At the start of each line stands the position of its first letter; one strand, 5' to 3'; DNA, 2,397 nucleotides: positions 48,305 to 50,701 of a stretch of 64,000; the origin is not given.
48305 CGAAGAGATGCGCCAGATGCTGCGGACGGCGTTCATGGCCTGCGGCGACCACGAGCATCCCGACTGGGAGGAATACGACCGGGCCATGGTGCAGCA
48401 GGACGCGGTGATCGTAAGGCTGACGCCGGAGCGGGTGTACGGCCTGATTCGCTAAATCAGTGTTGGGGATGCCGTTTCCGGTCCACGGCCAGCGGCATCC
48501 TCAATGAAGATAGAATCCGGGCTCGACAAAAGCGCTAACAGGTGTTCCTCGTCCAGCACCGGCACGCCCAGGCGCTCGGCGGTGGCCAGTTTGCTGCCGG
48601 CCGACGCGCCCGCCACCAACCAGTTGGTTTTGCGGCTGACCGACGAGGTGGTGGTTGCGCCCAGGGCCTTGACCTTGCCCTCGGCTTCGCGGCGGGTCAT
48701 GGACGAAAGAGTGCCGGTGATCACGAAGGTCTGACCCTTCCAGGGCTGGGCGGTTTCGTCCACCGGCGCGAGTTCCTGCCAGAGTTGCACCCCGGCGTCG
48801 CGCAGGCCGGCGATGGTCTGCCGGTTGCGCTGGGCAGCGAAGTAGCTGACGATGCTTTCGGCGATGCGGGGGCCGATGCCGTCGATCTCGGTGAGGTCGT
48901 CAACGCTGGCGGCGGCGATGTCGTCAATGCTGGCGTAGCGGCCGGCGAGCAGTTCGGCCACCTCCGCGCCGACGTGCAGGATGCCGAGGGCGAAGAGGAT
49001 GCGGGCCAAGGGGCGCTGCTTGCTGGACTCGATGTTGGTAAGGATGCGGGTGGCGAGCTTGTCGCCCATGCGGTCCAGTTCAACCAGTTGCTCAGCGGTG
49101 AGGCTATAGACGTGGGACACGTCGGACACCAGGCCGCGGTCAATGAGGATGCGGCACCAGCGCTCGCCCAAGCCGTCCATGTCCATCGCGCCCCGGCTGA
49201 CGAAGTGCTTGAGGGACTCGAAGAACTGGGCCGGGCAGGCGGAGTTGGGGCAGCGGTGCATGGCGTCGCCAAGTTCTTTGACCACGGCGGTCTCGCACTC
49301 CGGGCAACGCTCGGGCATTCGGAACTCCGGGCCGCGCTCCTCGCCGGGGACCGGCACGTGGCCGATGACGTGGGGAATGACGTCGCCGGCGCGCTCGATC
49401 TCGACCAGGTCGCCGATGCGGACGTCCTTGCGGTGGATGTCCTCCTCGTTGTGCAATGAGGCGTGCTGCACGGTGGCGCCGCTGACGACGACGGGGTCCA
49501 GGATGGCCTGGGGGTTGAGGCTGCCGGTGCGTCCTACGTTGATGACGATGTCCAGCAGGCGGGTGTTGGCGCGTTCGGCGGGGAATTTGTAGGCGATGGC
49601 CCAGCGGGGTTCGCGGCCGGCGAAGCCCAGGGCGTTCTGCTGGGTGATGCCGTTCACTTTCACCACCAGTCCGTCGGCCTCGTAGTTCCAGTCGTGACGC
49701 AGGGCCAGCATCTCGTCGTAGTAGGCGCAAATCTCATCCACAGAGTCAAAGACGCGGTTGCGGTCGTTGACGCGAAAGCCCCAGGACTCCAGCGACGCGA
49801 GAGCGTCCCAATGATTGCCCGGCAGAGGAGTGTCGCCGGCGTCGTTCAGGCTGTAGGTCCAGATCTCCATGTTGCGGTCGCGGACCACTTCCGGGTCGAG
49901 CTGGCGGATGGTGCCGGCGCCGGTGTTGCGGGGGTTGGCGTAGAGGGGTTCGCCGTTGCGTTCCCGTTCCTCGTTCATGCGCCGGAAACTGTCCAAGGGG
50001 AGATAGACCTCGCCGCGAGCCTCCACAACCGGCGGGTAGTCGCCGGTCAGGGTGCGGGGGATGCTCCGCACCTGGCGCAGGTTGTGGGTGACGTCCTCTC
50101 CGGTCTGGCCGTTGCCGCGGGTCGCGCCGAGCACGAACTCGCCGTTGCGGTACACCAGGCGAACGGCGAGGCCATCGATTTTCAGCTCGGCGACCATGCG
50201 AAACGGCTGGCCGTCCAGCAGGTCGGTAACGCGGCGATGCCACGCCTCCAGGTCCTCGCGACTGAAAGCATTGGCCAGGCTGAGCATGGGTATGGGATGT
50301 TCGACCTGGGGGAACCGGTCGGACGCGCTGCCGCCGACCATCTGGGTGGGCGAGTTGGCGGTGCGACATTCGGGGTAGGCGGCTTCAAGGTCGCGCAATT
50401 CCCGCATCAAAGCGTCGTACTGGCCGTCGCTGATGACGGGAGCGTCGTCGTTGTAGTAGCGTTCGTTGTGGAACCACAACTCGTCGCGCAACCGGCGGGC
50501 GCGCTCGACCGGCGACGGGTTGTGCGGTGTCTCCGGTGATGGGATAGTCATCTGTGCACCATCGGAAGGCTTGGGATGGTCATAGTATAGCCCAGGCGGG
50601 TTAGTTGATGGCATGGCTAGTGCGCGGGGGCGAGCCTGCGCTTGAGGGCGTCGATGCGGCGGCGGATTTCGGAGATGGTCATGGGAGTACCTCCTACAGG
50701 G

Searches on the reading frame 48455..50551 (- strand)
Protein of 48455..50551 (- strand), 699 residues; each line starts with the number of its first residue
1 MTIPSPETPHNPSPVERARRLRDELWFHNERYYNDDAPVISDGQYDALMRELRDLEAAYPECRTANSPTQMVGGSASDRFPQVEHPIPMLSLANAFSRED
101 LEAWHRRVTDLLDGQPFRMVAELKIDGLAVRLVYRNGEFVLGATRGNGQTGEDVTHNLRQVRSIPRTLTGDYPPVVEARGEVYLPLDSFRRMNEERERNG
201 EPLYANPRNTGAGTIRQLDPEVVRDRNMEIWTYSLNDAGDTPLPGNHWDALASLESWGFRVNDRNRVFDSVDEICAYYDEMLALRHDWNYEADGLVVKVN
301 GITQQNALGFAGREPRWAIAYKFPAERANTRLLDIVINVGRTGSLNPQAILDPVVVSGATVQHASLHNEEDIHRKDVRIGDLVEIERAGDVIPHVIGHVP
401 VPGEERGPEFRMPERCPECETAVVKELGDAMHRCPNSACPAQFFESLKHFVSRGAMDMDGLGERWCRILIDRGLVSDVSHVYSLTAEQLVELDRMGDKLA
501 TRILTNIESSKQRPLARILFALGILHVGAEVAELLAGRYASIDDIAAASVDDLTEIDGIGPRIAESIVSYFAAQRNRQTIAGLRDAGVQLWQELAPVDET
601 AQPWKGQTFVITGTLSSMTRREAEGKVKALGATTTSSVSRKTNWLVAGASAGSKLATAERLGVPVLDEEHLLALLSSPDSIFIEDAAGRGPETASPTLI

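Call 102: search_protein_families(library=pfam, proteins=[window:48455-50551:-], max_evalue=0.00001)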
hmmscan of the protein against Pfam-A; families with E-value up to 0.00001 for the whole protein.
window:48455-50551:- (699 aa): 8 families
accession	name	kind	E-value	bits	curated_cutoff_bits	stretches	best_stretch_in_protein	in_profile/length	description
PF01653.23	DNA_ligase_aden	-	1.5e-86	290.4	27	1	79-326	3-253/253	NAD-dependent DNA ligase adenylation domain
PF03120.22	DNA_ligase_OB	-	2.7e-27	94.9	32.9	1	330-400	2-72/79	NAD-dependent DNA ligase OB-fold domain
PF12826.13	HHH_2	-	2.3e-24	85.8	27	1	517-580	1-64/64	Helix-hairpin-helix motif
PF14520.12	HHH_5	-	1.5e-12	48.2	27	1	522-569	5-53/57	Helix-hairpin-helix domain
PF00533.33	BRCT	-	2.9e-11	43.9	21.3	1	605-674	7-77/78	BRCA1 C Terminus (BRCT) domain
PF22745.1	Nlig-Ia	-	2e-09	38.4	27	1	14-62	2-50/92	DNA ligase-like, N-terminal NAD+-binding domain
PF03119.21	DNA_ligase_ZBD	-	7e-09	35.9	25.8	1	415-441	1-27/27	NAD-dependent DNA ligase C4 zinc finger domain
PF00633.29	HHH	-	8.6e-06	25.8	24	0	541-570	1-30/30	Helix-hairpin-helix motif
